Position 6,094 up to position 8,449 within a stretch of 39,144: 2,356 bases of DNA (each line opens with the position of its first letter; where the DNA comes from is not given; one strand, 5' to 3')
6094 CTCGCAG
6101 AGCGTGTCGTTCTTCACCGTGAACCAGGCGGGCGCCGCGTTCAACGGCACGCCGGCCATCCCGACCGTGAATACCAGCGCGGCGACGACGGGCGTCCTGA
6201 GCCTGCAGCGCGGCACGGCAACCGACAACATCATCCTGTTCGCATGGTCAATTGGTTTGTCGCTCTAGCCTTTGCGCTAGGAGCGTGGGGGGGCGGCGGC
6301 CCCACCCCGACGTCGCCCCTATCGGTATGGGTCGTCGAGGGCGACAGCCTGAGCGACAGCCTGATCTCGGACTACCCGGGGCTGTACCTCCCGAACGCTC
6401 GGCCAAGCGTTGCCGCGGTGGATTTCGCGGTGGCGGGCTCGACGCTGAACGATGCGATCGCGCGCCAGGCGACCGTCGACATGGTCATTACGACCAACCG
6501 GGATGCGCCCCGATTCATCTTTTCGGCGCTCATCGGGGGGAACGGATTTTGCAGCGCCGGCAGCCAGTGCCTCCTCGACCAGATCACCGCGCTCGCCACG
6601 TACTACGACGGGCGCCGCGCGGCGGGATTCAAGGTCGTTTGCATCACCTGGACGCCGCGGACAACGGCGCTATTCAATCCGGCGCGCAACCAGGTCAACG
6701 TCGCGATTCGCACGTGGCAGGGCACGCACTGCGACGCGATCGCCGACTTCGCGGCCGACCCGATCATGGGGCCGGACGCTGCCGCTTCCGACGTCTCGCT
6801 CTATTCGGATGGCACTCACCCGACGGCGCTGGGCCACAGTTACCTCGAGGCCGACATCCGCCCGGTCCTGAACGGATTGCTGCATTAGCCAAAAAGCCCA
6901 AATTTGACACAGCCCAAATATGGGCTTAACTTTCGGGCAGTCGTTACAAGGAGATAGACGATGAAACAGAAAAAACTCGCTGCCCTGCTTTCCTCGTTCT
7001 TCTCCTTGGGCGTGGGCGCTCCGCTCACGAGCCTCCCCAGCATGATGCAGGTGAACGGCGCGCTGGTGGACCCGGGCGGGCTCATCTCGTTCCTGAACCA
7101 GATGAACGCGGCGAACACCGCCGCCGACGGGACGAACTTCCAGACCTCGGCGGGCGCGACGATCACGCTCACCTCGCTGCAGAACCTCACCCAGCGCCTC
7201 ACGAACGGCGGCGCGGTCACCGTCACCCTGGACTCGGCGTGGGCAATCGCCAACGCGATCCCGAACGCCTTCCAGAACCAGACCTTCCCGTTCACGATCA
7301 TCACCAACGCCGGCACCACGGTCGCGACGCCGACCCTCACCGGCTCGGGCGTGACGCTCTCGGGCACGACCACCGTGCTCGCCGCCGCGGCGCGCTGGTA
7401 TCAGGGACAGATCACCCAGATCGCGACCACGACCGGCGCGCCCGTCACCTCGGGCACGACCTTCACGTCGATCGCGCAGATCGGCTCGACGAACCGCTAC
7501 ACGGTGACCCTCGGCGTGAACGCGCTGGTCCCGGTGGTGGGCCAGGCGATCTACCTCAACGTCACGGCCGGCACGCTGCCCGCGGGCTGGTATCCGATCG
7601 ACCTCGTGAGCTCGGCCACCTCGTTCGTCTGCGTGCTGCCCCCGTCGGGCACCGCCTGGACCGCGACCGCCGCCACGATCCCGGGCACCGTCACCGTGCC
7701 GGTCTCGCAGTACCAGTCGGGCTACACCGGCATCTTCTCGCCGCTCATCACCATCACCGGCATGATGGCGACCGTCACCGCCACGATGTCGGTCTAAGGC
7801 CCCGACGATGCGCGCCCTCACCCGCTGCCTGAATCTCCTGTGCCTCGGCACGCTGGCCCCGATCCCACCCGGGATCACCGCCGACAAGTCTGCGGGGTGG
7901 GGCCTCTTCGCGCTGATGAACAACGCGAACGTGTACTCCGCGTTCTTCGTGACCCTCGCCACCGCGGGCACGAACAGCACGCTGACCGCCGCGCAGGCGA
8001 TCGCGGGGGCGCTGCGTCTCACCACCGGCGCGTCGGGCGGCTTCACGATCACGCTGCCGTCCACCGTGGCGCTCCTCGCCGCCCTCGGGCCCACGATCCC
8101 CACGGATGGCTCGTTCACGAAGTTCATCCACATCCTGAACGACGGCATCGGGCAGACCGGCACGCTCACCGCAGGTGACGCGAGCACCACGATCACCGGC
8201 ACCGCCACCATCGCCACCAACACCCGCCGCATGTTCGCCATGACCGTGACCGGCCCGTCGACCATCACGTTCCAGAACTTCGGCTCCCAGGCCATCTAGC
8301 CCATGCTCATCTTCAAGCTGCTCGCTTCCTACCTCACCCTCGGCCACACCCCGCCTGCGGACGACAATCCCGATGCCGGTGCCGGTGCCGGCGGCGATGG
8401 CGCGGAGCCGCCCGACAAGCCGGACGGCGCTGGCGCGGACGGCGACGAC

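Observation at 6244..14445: Shared N-terminal leader motif on scaffold, major capsid, fibre-like and other virion-module proteins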

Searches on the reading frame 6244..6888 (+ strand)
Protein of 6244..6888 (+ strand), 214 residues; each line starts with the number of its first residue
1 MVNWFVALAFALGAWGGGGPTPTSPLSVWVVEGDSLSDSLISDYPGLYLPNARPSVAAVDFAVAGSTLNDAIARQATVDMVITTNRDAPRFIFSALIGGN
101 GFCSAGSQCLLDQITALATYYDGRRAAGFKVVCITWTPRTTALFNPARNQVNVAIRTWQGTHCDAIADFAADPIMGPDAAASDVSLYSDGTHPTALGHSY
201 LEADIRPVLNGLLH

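Call 4: search_protein_families(library=pfam, proteins=[window:6244-6888:+], max_evalue=0.01)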
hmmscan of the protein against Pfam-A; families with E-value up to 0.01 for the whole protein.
window:6244-6888:+ (214 aa): 2 families
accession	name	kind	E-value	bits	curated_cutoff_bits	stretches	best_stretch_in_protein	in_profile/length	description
PF13472.12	Lipase_GDSL_2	-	4e-06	27.9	32.9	1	51-198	29-176/178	GDSL-like Lipase/Acylhydrolase family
PF00657.28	Lipase_GDSL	-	0.00078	20.1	23.6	1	33-201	23-204/208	GDSL-like Lipase/Acylhydrolase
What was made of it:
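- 6244..6282 (+): Hydrophobic N-terminus of the SGNH hydrolase (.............|A). Doubtful member. Pfam GDSL-like hits are below the curated cut-off (call 4).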

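Call 5: search_protein_families(library=phrogs, proteins=[window:6244-6888:+], max_evalue=0.01)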
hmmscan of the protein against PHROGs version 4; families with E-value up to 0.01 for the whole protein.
window:6244-6888:+ (214 aa): 1 family
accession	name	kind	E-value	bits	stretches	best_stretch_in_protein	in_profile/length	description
phrog_6102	-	moron, auxiliary metabolic gene and host takeover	0.00011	22.1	1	60-212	78-228/442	lipase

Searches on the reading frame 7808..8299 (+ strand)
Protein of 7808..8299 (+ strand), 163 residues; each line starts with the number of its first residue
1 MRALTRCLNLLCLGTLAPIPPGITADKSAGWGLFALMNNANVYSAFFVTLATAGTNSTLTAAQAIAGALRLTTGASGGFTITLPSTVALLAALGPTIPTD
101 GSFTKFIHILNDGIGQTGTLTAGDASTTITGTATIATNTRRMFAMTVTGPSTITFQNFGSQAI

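Call 4: search_protein_families(library=pfam, proteins=[window:7808-8299:+], max_evalue=0.01)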
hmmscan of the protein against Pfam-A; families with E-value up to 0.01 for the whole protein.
window:7808-8299:+ (163 aa): 0 families

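Call 5: search_protein_families(library=phrogs, proteins=[window:7808-8299:+], max_evalue=0.01)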
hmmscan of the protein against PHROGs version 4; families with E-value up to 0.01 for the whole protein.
window:7808-8299:+ (163 aa): 0 families

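Call 53: search_solved_structures(query=A3, max_evalue=1)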
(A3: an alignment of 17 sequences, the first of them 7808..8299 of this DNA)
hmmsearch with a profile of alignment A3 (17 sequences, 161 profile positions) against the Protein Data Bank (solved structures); distinct sequences matched with E-value up to 1: 0.
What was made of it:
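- Tried and rejected: Identity of g7808 from solved structures: no PDB sequence hit (call 53).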

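Call 54: search_protein_families(library=phrogs, alignment_id=A3, max_evalue=0.01)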
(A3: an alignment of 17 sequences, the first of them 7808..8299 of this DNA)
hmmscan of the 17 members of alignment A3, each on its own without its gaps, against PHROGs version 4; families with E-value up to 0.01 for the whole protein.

A. member 1, window:7808-8299:+ (163 aa): 0 families

B. families by the number of members that match (of 17 scanned): 1 family
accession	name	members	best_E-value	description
phrog_673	-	5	8.3e-08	head scaffolding protein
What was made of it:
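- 7808..7849 (+): Leader of g7808 (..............|T). The full gene is 7808-8299. PHROG 673 is hit by 5/17 family members (call 54).
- Tried and rejected: Only a PHROG labelled 'head scaffolding protein' matched, for 5/17 members (call 54).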
